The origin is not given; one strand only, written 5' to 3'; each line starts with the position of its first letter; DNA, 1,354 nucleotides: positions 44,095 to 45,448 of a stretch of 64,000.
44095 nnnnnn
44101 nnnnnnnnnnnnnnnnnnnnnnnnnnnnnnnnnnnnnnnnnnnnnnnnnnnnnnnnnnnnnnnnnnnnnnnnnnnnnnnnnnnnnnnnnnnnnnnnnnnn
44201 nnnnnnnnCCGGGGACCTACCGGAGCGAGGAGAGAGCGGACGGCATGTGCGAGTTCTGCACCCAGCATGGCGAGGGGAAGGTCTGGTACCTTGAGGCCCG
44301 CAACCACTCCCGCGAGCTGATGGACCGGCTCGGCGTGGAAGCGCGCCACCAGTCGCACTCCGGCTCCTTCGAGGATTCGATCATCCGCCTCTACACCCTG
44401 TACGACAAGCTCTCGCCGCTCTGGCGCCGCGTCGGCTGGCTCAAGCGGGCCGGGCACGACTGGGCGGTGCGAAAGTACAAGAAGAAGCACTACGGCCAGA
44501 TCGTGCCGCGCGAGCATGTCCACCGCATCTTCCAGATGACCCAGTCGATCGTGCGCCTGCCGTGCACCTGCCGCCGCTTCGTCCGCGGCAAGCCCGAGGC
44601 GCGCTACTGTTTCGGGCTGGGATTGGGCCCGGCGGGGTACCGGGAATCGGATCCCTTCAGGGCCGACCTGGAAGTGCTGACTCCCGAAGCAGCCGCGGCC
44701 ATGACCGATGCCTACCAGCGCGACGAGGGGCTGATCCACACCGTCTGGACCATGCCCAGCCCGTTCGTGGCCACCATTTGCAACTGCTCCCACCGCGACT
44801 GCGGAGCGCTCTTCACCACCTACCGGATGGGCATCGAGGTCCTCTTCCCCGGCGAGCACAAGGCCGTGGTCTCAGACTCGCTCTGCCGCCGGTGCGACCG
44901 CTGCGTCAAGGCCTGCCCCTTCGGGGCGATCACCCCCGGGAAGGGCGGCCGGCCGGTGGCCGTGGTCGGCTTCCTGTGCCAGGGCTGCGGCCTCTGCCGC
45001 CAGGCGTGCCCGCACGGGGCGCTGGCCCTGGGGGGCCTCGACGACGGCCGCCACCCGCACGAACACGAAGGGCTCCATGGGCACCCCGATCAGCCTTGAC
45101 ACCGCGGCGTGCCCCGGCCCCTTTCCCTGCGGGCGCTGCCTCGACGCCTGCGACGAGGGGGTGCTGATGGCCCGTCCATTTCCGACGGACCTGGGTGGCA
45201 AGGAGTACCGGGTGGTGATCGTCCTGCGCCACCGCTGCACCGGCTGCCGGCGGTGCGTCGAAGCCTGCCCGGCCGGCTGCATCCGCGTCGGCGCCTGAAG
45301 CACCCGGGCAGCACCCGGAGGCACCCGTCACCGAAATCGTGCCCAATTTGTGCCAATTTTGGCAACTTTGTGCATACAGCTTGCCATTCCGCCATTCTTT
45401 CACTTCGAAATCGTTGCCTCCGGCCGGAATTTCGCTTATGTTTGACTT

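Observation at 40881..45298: Uncharacterised Fe-S operon: B12-binding radical SAM, DUF362-ferredoxin, YjbQ and a Cys-rich ferredoxin protein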

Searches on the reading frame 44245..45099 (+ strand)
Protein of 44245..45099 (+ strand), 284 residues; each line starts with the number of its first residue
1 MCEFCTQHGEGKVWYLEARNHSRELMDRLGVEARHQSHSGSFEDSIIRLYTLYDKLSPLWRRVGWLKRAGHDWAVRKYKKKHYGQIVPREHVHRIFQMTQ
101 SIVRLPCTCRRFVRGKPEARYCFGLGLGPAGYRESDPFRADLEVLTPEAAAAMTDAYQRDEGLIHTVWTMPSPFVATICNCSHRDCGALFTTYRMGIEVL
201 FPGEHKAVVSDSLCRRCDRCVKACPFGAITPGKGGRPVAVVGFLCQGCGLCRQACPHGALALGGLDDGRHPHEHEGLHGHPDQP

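Call 4: search_protein_families(library=pfam, proteins=[window:44245-45099:+], max_evalue=0.01)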
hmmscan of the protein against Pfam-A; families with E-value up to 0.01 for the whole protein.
window:44245-45099:+ (284 aa): 13 families
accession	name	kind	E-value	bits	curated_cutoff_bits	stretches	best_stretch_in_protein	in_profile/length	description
PF00037.32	Fer4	-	1.9e-12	46.9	21.1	2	208-230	2-24/24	4Fe-4S binding domain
PF13187.11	Fer4_9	-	4e-10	40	27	1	214-259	2-51/52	4Fe-4S dicluster domain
PF13237.11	Fer4_10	-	8.1e-09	35.7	25.5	1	208-256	3-53/53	4Fe-4S dicluster domain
PF12837.12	Fer4_6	-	1.7e-08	34.5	25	1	207-229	2-24/24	4Fe-4S binding domain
PF12838.12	Fer4_7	-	4.2e-08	34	27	1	214-259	2-52/52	4Fe-4S dicluster domain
PF13484.11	Fer4_16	-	7.2e-08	33.5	30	2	214-232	2-20/66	4Fe-4S double cluster binding domain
PF14697.11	Fer4_21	-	1.1e-07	32.3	35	1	207-259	1-56/59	4Fe-4S dicluster domain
PF12800.12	Fer4_4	-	4.9e-06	26.9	24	1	212-227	2-17/17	4Fe-4S binding domain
PF12798.12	Fer4_3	-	0.00013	23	27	1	245-259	1-15/15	4Fe-4S binding domain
PF25160.1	LdpA_Fe-S-bd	-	0.00021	21.5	27.6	1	219-260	7-43/49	LdpA Fe-S cluster-binding domain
PF12797.12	Fer4_2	-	0.00084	19.6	24.5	0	209-226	5-22/22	4Fe-4S binding domain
PF13534.11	Fer4_17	-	0.0035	18.3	22.2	0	214-258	2-59/61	4Fe-4S dicluster domain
PF13183.11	Fer4_8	-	0.0057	17.6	27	0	213-258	4-67/68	4Fe-4S dicluster domain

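Call 5: search_protein_families(library=ncbifam, proteins=[window:44245-45099:+], max_evalue=0.01)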
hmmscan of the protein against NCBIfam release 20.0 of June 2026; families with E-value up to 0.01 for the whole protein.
window:44245-45099:+ (284 aa): 61 families (the best 25 are shown)
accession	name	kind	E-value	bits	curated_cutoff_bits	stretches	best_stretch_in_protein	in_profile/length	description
NF041778.1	hetero_SS_HdrA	equivalog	1.2e-10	39.9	1400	1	204-278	579-651/771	ferredoxin:CoB-CoM heterodisulfide reductase subunit HdrA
TIGR02179.1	PorD_KorD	subfamily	2e-08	34.2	60.05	1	205-261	18-73/78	2-oxoacid:acceptor oxidoreductase, delta subunit, pyruvate/2-ketoisovalerate family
NF040770.1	hetero_SS_HdrA2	exception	3.7e-08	31.9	1100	1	206-264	571-627/777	CoB-CoM heterodisulfide reductase HdrA2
TIGR02700.1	flavo_MJ0208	hypoth_equivalog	1.5e-07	30.9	251.35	1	210-263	146-197/234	dihydromethanopterin reductase (acceptor)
TIGR01944.1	rnfB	subfamily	4.8e-07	29.5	68.7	1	206-261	107-161/190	RnfABCDGE type electron transport complex subunit B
NF003475.0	PRK05113.1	equivalog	5.2e-07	29.7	203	1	205-262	106-162/190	electron transport complex subunit RsxB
NF041836.1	rnfB_Methano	equivalog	6.9e-07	29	445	1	214-264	143-192/265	Rnf electron transport complex subunit RnfB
NF041891.1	hdrA_Methbact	equivalog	7.8e-07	27.7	1300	1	206-267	566-625/762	ferredoxin:CoB-CoM heterodisulfide reductase subunit HdrA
NF038196.1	ferrodoxin_EFR1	subfamily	9.1e-07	29.1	75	1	204-263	176-232/242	EFR1 family ferrodoxin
NF005505.0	PRK07118.1-4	equivalog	1.2e-06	28.3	378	1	214-263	143-191/265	Fe-S cluster domain-containing protein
NF040684.1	PorD_Arch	equivalog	1.5e-06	28.2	120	1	206-260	26-79/85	pyruvate synthase subunit PorD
NF007202.0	PRK09623.1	equivalog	1.9e-06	28.2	166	1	206-261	45-99/105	3-methyl-2-oxobutanoate dehydrogenase subunit delta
NF045874.1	Vhu_polyferre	exception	1.9e-06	26.9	600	1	209-276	193-259/381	F420-non-reducing hydrogenase associated-polyferredoxin VhuB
NF006446.0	PRK08764.1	equivalog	2.1e-06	27.7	220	1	207-260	81-133/139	Rnf electron transport complex subunit RnfB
TIGR04105.1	FeFe_hydrog_B1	subfamily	2.4e-06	26.5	450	2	209-260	109-159/462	monomeric [FeFe] hydrogenase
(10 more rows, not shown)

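Call 53: find_homologous_proteins(query=window:44245-45099:+, max_evalue=0.00001)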
Query window:44245-45099:+ (284 aa): 279 proteins with E <= 0.00001 among 1150 candidates; the best 120 are listed.
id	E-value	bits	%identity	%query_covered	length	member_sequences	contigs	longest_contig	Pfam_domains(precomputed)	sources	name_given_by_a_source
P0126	4.1e-171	586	87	100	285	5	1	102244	PF14697.12,PF12837.13,PF00037.33,PF13484.12,PF12838.13,PF13237.12,PF12800.13,PF13187.12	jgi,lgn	jgi:ferredoxin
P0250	1.5e-108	381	59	99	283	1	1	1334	PF14697.12,PF12797.13,PF12837.13,PF00037.33,PF13484.12,PF12838.13,PF13237.12,PF13187.12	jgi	jgi:Pyruvate/2-oxoacid:ferredoxin oxidoreductase delta subunit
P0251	2.3e-105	370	57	99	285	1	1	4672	PF14697.12,PF12797.13,PF12837.13,PF00037.33,PF13484.12,PF12838.13,PF13237.12,PF12800.13,PF13187.12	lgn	-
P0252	2.3e-99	350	57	92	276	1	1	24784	PF14697.12,PF12797.13,PF12837.13,PF00037.33,PF13484.12,PF12838.13,PF13237.12,PF13187.12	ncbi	-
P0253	3.0e-98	347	54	94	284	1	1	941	PF14697.12,PF12797.13,PF12837.13,PF00037.33,PF13484.12,PF12838.13,PF13237.12,PF13183.12,PF13187.12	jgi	jgi:ferredoxin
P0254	2.8e-92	327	52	97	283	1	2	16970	PF12837.13,PF00037.33,PF12838.13,PF13237.12,PF13187.12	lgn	-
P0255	8.1e-58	214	42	92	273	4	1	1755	PF14697.12,PF00037.33,PF12838.13,PF25160.2,PF13237.12,PF13187.12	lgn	-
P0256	1.2e-56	210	42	92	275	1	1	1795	PF14697.12,PF12797.13,PF00037.33,PF12838.13,PF25160.2,PF13187.12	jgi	jgi:ferredoxin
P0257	1.5e-55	207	39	92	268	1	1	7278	PF14697.12,PF12837.13,PF00037.33,PF12838.13,PF13237.12,PF13187.12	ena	-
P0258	1.9e-55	206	42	92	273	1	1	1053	PF14697.12,PF00037.33,PF12838.13,PF25160.2,PF13237.12,PF13187.12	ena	-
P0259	2.2e-55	206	40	93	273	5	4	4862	PF14697.12,PF00037.33,PF12838.13,PF25160.2,PF13237.12,PF13187.12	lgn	-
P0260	4.3e-55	205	38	92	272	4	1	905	PF14697.12,PF12797.13,PF12837.13,PF00037.33,PF12838.13,PF13237.12,PF13187.12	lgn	-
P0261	1.0e-54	204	42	92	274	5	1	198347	PF14697.12,PF12797.13,PF00037.33,PF12838.13,PF25160.2,PF13237.12,PF13187.12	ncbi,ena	-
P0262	1.2e-54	204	40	92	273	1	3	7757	PF14697.12,PF00037.33,PF12838.13,PF25160.2,PF13237.12,PF13187.12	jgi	jgi:ferredoxin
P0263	1.4e-54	203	39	92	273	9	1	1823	PF14697.12,PF00037.33,PF12838.13,PF25160.2,PF13237.12,PF13187.12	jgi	jgi:ferredoxin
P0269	1.2e-53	200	42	92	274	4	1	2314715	PF14697.12,PF00037.33,PF12838.13,PF25160.2,PF13187.12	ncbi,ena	-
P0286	9.2e-51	191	40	92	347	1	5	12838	PF14697.12,PF12837.13,PF12798.13,PF13484.12,PF12838.13,PF12800.13,PF12797.13,PF00037.33,PF25160.2,PF13237.12,PF13183.12,PF13187.12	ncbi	-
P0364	1.3e-44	171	39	92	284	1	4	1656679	PF14697.12,PF12797.13,PF12837.13,PF00037.33,PF12838.13,PF13237.12,PF13187.12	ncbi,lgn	-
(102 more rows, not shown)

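Call 54: find_encoding_contigs(protein=P0269, flank=6000, max_places=1)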
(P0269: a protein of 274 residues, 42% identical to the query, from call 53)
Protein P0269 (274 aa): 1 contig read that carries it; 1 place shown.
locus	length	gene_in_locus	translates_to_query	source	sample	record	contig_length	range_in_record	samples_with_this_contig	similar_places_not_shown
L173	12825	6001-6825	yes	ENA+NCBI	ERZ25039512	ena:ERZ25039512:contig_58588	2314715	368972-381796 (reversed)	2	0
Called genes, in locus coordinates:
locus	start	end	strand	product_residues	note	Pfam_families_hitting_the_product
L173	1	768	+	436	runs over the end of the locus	PF00587:tRNA-synt_2b, PF03129:HGTP_anticodon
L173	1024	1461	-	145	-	PF00692:dUTPase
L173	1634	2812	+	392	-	PF02771:Acyl-CoA_dh_N, PF02770:Acyl-CoA_dh_M, PF00441:Acyl-CoA_dh_1, PF08028:Acyl-CoA_dh_2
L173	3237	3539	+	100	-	PF01936:NYN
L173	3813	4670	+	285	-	PF01261:AP_endonuc_2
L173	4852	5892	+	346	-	PF03706:LPG_synthase_TM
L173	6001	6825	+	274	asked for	PF25160:LdpA_Fe-S-bd (faint), PF00037:Fer4 (faint), PF14697:Fer4_21 (weak), PF12838:Fer4_7 (weak), PF13187:Fer4_9 (weak)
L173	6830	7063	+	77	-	PF12837:Fer4_6 (faint), PF12838:Fer4_7, PF13187:Fer4_9 (weak), PF00037:Fer4 (weak)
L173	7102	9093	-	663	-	PF00004:AAA, PF17862:AAA_lid_3, PF01434:Peptidase_M41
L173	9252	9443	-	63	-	PF01361:Tautomerase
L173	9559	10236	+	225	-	PF01351:RNase_HII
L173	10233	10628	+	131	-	PF08378:NERD (weak), PF02021:UPF0102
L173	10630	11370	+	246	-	PF12705:PDDEXK_1, PF01930:Cas_Cas4 (weak)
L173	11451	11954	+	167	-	PF02481:DNA_processg_A, PF18306:LDcluster4, PF03641:Lysine_decarbox (faint)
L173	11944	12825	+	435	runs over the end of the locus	PF03952:Enolase_N, PF00113:Enolase_C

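Call 55: find_encoding_contigs(protein=P0364, flank=6000, max_places=1)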
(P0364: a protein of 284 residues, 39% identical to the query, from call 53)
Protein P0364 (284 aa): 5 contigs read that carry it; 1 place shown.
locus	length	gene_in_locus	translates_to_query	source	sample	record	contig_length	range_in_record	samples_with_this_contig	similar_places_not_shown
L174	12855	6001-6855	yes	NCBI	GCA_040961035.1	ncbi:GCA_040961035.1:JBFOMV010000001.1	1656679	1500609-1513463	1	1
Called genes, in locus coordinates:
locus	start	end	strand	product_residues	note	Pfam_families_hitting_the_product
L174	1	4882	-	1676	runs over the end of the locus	PF00069:Pkinase, PF07714:PK_Tyr_Ser-Thr, PF13492:GAF_3 (faint), PF13191:AAA_16, PF01590:GAF, PF13185:GAF_2, PF06580:His_kinase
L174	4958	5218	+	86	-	-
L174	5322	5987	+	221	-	PF07099:DUF1361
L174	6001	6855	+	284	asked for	PF12837:Fer4_6 (faint), PF12838:Fer4_7, PF13187:Fer4_9, PF14697:Fer4_21 (weak), PF00037:Fer4, PF12797:Fer4_2 (weak), PF13237:Fer4_10 (weak)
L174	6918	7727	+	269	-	PF00106:adh_short, PF08659:KR, PF13561:adh_short_C2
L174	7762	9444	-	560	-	PF06101:Vps62, PF05431:Toxin_10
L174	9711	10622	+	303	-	PF02678:Pirin, PF05726:Pirin_C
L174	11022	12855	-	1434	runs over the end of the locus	PF01869:BcrAD_BadFG, PF09989:DUF2229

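Call 56: find_encoding_contigs(protein=P0286, flank=6000, max_places=1)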
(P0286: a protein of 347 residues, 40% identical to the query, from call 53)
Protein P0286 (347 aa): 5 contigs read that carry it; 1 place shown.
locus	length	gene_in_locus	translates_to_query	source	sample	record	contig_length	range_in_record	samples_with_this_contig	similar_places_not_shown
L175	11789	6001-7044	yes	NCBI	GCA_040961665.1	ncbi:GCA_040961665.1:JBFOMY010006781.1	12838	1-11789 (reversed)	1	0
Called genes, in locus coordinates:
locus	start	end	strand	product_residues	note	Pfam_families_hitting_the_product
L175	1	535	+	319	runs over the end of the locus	PF00248:Aldo_ket_red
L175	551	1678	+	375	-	-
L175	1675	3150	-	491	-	PF16697:Yop-YscD_cpl, PF00498:FHA, PF13185:GAF_2, PF01590:GAF, PF13492:GAF_3, PF00211:Guanylate_cyc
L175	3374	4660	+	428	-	-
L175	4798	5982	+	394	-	PF00557:Peptidase_M24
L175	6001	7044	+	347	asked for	PF12797:Fer4_2 (faint), PF12798:Fer4_3 (faint), PF00037:Fer4 (weak), PF12838:Fer4_7 (weak), PF13187:Fer4_9 (weak), PF12838:Fer4_7, PF13187:Fer4_9, PF00037:Fer4, +7 more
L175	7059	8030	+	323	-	PF00248:Aldo_ket_red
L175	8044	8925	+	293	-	PF00149:Metallophos, PF12850:Metallophos_2 (weak)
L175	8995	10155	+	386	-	PF00108:Thiolase_N, PF00109:ketoacyl-synt, PF02803:Thiolase_C, PF22691:Thiolase_C_1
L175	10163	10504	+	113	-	-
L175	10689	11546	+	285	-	PF02548:Pantoate_transf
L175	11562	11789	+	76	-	?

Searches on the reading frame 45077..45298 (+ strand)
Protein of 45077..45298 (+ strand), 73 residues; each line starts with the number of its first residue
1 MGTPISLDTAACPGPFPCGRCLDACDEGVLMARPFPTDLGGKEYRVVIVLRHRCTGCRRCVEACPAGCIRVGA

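Call 4: search_protein_families(library=pfam, proteins=[window:45077-45298:+], max_evalue=0.01)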
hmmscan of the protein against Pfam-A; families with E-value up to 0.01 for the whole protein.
window:45077-45298:+ (73 aa): 12 families
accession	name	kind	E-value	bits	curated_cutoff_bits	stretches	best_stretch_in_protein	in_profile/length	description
PF12838.12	Fer4_7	-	7.1e-09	36.4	27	1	18-68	5-52/52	4Fe-4S dicluster domain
PF12837.12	Fer4_6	-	7.8e-09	35.5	25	1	49-69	4-24/24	4Fe-4S binding domain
PF13187.11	Fer4_9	-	3.9e-08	33.6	27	1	18-69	5-52/52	4Fe-4S dicluster domain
PF14697.11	Fer4_21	-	1.8e-07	31.6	35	1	17-70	10-58/59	4Fe-4S dicluster domain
PF00037.32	Fer4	-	4.1e-07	30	21.1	1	52-70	6-24/24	4Fe-4S binding domain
PF12797.12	Fer4_2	-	1.3e-06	28.4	24.5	1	53-66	9-22/22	4Fe-4S binding domain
PF13237.11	Fer4_10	-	2.6e-05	24.5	25.5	2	51-66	6-21/53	4Fe-4S dicluster domain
PF25160.1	LdpA_Fe-S-bd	-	6.8e-05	23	27.6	1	49-70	23-44/49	LdpA Fe-S cluster-binding domain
PF12800.12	Fer4_4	-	0.00028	21.4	24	1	52-67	2-17/17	4Fe-4S binding domain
PF13484.11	Fer4_16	-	0.00031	21.9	30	0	53-70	1-18/66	4Fe-4S double cluster binding domain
PF13183.11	Fer4_8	-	0.00062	20.7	27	1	18-67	8-67/68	4Fe-4S dicluster domain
PF12798.12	Fer4_3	-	0.0019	19.3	27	0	54-67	1-14/15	4Fe-4S binding domain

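Call 5: search_protein_families(library=ncbifam, proteins=[window:45077-45298:+], max_evalue=0.01)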
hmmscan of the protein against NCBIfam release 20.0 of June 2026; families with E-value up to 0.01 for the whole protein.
window:45077-45298:+ (73 aa): 31 families (the best 25 are shown)
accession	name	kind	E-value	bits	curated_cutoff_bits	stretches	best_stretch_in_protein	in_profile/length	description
NF007205.0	PRK09626.1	equivalog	4.9e-06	26.5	93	1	3-71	10-73/105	2-oxoglutarate-acceptor oxidoreductase subunit OorD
NF006183.0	PRK08318.1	equivalog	9.7e-05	21.3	335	1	17-71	346-397/422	NAD-dependent dihydropyrimidine dehydrogenase subunit PreA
NF005506.0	PRK07118.1-5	equivalog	0.00019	21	388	1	45-69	163-187/279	Fe-S cluster domain-containing protein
NF003475.0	PRK05113.1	equivalog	0.00025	21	203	1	18-71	118-162/190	electron transport complex subunit RsxB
NF006446.0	PRK08764.1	equivalog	0.00032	20.6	220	1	18-71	91-135/139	Rnf electron transport complex subunit RnfB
NF048010.1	SfplDhtActHpsHDes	equivalog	0.00035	19.5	430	1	8-70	53-106/298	(2S)-3-sulfopropanediol dehydratase activating enzyme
NF040864.1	HgcB_ferredoxin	equivalog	0.00048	19.9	99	1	6-71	10-63/93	mercury methylation ferredoxin HgcB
TIGR01944.1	rnfB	subfamily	0.00049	19.7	68.7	1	18-71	118-162/190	RnfABCDGE type electron transport complex subunit B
TIGR02936.1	fdxN_nitrog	equivalog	0.00066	19.8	80.55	1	7-69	18-87/91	ferredoxin III, nif-specific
TIGR00402.1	napF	equivalog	0.00088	19.2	102.2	0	52-71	35-54/149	ferredoxin-type protein NapF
TIGR01971.1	NuoI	subfamily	0.001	18.6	113.05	1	43-71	28-61/121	NADH-quinone oxidoreductase, chain I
NF042909.1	FMH_DH_FwdF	exception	0.001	18.3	375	1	6-71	253-313/336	tungsten-dependent formylmethanofuran dehydrogenase subunit FwdF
TIGR02512.1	FeFe_hydrog_A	subfamily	0.0015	17.4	405.95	1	5-70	2-68/375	[FeFe] hydrogenase, group A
NF045874.1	Vhu_polyferre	exception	0.0019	17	600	1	18-70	297-347/381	F420-non-reducing hydrogenase associated-polyferredoxin VhuB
NF006221.0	PRK08348.1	subfamily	0.002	17.8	124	1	43-70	34-62/136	NADH-plastoquinone oxidoreductase subunit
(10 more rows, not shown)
